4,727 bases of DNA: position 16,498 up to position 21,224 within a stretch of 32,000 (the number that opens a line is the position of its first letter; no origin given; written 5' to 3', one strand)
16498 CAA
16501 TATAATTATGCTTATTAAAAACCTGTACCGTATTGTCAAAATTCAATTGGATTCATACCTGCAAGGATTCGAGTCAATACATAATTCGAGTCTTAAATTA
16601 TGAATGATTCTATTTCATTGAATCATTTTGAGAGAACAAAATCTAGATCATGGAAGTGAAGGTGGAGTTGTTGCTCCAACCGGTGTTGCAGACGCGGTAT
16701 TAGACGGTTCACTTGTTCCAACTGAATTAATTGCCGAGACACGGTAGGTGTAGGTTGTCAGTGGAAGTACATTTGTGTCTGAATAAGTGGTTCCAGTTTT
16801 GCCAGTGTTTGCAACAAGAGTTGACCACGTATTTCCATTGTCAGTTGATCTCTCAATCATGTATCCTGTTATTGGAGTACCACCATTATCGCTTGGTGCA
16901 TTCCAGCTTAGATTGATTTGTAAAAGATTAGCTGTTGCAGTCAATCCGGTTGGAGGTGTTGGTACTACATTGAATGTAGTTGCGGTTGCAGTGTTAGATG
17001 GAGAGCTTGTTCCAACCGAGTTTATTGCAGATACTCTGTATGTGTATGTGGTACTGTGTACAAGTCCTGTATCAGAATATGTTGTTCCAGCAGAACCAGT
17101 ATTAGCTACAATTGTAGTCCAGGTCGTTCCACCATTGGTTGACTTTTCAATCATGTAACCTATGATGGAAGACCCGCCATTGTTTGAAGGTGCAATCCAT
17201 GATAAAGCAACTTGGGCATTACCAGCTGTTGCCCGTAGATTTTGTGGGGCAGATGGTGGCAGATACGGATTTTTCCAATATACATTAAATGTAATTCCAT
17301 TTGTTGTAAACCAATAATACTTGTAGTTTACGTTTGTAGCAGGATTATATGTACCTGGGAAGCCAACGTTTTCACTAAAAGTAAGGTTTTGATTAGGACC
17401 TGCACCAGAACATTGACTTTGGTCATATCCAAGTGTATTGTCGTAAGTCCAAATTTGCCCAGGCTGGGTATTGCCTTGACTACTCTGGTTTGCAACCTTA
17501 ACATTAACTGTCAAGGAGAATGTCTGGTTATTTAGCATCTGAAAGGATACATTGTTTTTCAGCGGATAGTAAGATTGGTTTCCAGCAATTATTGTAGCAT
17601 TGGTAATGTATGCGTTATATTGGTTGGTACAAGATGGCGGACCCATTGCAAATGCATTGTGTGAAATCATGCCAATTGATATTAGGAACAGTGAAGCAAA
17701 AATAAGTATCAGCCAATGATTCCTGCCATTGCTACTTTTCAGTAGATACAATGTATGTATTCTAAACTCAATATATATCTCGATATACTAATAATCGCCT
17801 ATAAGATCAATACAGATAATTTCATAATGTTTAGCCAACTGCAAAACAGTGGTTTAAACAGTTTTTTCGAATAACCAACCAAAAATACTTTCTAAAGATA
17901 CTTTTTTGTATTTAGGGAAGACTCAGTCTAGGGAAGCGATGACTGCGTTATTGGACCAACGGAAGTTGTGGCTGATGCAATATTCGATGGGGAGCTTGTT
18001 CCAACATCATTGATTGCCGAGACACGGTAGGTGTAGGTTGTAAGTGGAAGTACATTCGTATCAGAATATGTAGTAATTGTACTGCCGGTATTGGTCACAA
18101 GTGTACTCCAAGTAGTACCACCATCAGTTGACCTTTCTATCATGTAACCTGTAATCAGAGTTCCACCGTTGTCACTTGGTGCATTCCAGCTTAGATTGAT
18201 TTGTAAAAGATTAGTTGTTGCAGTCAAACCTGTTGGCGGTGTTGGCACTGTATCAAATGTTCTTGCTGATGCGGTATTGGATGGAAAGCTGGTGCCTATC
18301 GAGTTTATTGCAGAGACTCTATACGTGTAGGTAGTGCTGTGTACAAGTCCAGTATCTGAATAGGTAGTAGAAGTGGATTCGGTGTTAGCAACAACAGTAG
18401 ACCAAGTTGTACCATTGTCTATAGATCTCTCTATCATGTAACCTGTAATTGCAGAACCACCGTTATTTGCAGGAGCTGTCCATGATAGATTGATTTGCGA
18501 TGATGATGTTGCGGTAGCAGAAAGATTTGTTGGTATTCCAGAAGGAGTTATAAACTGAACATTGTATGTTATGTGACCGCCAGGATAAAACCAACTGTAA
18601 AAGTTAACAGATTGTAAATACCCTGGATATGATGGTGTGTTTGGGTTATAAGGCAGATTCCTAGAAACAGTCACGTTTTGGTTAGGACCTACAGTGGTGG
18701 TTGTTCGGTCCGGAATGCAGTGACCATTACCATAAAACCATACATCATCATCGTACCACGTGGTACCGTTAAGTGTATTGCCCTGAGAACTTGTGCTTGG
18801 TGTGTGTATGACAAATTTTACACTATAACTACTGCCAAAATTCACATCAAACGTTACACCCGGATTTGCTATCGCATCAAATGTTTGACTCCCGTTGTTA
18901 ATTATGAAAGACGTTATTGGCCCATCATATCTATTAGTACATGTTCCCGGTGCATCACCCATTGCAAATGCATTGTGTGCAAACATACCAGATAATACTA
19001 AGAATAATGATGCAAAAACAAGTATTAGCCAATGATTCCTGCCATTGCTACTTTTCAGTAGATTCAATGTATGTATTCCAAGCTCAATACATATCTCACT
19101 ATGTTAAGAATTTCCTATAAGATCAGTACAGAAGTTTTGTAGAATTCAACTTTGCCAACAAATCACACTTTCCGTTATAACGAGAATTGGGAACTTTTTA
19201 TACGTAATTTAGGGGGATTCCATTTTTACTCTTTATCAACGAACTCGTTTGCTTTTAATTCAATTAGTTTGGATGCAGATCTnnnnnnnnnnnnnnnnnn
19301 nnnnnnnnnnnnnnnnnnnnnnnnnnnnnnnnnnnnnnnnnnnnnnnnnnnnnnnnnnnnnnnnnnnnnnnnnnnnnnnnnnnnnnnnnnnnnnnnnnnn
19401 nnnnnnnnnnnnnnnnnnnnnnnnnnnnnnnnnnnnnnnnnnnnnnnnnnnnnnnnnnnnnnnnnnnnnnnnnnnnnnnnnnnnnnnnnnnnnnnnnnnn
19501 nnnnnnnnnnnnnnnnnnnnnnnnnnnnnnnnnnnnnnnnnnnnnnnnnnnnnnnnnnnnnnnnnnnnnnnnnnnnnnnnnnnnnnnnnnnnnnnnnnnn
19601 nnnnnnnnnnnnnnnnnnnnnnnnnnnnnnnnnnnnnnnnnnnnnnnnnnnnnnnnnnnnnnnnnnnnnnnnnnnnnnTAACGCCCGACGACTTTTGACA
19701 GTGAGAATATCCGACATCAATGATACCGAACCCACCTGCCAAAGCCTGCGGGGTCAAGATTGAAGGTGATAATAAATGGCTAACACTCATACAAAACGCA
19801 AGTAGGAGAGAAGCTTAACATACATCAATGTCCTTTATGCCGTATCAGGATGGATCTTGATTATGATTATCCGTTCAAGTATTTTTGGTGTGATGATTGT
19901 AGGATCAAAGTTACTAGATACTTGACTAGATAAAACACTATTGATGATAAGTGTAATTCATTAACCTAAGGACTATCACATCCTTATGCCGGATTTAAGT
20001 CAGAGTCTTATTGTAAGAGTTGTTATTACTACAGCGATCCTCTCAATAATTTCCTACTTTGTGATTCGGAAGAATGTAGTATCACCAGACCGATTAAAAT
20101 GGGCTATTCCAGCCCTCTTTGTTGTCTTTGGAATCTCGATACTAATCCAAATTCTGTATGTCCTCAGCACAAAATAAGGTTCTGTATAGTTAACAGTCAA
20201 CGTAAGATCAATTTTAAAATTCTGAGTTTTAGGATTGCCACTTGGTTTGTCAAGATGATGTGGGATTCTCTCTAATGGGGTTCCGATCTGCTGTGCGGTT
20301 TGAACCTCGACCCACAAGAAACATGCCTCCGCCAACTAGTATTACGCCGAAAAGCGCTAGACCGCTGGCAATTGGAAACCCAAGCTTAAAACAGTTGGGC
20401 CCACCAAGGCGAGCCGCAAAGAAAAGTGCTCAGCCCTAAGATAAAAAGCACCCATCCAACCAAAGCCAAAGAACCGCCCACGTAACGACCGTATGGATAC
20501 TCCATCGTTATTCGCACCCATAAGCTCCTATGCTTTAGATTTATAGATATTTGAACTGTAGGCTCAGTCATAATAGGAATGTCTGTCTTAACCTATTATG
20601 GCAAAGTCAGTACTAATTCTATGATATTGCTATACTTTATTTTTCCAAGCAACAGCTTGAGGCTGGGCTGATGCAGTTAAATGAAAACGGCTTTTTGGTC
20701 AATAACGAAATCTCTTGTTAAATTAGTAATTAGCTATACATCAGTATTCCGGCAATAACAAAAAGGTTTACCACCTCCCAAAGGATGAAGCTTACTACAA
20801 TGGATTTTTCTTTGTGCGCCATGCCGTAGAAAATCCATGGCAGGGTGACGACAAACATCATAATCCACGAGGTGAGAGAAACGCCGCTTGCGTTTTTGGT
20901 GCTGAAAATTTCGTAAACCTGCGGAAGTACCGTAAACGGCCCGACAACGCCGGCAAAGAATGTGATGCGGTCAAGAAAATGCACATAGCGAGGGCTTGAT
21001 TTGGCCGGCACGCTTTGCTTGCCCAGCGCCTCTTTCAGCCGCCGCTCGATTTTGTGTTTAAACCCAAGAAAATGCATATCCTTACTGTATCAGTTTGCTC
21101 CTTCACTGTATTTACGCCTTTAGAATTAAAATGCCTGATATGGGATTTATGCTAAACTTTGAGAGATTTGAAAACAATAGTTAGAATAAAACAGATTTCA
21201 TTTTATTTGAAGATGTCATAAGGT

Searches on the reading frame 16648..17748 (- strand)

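Call 76: search_protein_families(library=pfam, proteins=[window:16648-17748:-], max_evalue=0.001)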
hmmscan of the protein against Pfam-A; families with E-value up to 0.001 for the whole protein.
window:16648-17748:- (366 aa): 6 families
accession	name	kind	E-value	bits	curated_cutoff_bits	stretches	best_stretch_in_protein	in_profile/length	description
PF00041.27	fn3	-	5.9e-20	71.7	25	2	166-256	1-83/84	Fibronectin type III domain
PF25059.1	FN3_DSCAM-DSCAML_C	-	3.6e-12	46.9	39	2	287-363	14-89/89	DSCAM/DSCAML C-terminal Fn3-like domain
PF25788.1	Ig_Rha78A_N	-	5.6e-12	46.3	27.4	2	277-353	19-98/105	Rha78A-like, N-terminal immunoglobulin domain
PF01108.23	Tissue_fac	-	4.9e-05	23.6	27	0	165-248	22-105/107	Tissue factor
PF16656.11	Pur_ac_phosph_N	-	0.0001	23.3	30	0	168-252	1-90/93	Purple acid Phosphatase, N-terminal domain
PF21471.3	Reelin_subrepeat-B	-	0.00086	19.5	27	0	273-325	37-81/127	Reelin subrepeat B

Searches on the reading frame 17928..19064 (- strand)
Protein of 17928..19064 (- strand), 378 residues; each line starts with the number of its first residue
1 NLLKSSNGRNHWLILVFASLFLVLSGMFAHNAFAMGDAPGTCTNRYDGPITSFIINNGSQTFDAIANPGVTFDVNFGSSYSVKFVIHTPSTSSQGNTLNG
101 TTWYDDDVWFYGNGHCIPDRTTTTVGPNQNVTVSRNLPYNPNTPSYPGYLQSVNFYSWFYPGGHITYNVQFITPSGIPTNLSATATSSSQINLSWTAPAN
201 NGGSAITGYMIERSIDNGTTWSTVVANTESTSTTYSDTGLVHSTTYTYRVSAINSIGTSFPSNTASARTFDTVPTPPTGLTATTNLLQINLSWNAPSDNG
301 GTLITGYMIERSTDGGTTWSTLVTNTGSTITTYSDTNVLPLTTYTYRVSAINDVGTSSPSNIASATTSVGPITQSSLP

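Call 76: search_protein_families(library=pfam, proteins=[window:17928-19064:-], max_evalue=0.001)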
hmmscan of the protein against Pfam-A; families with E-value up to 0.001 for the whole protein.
window:17928-19064:- (378 aa): 4 families
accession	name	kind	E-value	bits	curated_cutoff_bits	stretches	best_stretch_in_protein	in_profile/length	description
PF00041.27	fn3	-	4.6e-23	81.7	25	2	178-266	3-82/84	Fibronectin type III domain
PF25788.1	Ig_Rha78A_N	-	1.7e-13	51.1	27.4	2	186-268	15-100/105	Rha78A-like, N-terminal immunoglobulin domain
PF25059.1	FN3_DSCAM-DSCAML_C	-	1.8e-10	41.5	39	1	200-271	14-83/89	DSCAM/DSCAML C-terminal Fn3-like domain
PF21471.3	Reelin_subrepeat-B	-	0.0001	22.5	27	0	207-242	58-77/127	Reelin subrepeat B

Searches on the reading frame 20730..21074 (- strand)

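Call 62: search_protein_families(library=pfam, proteins=[window:20730-21074:-], max_evalue=0.001)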
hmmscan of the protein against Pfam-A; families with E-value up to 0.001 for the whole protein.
window:20730-21074:- (114 aa): 3 families
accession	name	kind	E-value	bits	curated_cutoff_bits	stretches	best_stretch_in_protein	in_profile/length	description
PF04193.19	PQ-loop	-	2e-05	24.7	22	1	50-87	18-55/61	PQ loop repeat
PF03083.21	MtN3_slv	-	8.1e-05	23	23.7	1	48-108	17-77/87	Sugar efflux transporter for intercellular exchange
PF21659.2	Flavi_E_stem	-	0.00046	21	27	1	37-106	24-94/95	Flavivirus envelope glycoprotein E, stem/anchor domain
